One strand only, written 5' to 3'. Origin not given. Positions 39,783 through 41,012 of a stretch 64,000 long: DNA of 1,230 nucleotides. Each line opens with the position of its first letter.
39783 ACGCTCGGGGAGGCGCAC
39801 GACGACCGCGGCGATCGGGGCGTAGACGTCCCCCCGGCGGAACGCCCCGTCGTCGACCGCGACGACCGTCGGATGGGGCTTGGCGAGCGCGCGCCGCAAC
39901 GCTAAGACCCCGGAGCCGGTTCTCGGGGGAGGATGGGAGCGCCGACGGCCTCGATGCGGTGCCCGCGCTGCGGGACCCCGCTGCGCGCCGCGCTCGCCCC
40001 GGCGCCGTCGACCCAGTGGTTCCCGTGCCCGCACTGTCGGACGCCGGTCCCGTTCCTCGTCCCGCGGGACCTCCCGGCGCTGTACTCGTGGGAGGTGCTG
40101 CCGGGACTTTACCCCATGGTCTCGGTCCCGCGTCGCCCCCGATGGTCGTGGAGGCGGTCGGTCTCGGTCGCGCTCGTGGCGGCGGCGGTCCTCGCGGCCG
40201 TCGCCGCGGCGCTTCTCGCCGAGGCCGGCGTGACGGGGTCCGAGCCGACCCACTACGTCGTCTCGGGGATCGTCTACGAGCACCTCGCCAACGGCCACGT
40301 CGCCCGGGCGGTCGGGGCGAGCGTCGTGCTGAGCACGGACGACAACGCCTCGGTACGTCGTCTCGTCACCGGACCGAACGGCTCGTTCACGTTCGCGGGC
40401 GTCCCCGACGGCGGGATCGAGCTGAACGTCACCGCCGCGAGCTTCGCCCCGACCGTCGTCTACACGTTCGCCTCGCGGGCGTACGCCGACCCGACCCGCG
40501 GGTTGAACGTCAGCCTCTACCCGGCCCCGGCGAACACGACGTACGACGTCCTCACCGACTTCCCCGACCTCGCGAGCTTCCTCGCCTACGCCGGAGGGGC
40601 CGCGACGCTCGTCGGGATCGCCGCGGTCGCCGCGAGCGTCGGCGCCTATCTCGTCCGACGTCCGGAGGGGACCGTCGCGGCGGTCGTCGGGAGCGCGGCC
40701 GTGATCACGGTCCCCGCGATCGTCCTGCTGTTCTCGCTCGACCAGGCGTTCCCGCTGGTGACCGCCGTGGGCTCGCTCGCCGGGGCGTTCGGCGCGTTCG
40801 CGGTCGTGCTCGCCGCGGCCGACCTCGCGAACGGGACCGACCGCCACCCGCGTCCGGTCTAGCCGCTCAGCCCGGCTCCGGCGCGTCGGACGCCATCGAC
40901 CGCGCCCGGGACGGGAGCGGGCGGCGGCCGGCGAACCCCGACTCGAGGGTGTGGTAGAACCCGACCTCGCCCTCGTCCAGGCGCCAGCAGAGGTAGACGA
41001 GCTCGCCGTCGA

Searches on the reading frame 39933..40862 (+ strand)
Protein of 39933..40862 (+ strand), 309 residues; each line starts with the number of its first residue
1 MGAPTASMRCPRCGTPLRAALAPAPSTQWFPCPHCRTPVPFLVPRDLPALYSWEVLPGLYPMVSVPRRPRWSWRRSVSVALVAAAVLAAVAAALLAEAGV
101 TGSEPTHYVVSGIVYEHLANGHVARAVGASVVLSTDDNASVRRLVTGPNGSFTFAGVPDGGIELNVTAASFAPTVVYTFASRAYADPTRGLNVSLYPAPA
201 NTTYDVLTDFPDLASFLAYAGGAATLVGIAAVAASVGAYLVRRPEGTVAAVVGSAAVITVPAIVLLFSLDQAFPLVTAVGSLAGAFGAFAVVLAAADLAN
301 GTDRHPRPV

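Call 90: search_protein_families(library=pfam, proteins=[window:39933-40862:+], max_evalue=0.001)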
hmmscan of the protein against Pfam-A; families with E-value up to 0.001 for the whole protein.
window:39933-40862:+ (309 aa): 1 family
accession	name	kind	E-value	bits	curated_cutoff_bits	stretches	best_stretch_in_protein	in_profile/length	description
PF13620.12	CarboxypepD_reg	-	1e-07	32.6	32.3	1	125-177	13-65/82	Carboxypeptidase regulatory-like domain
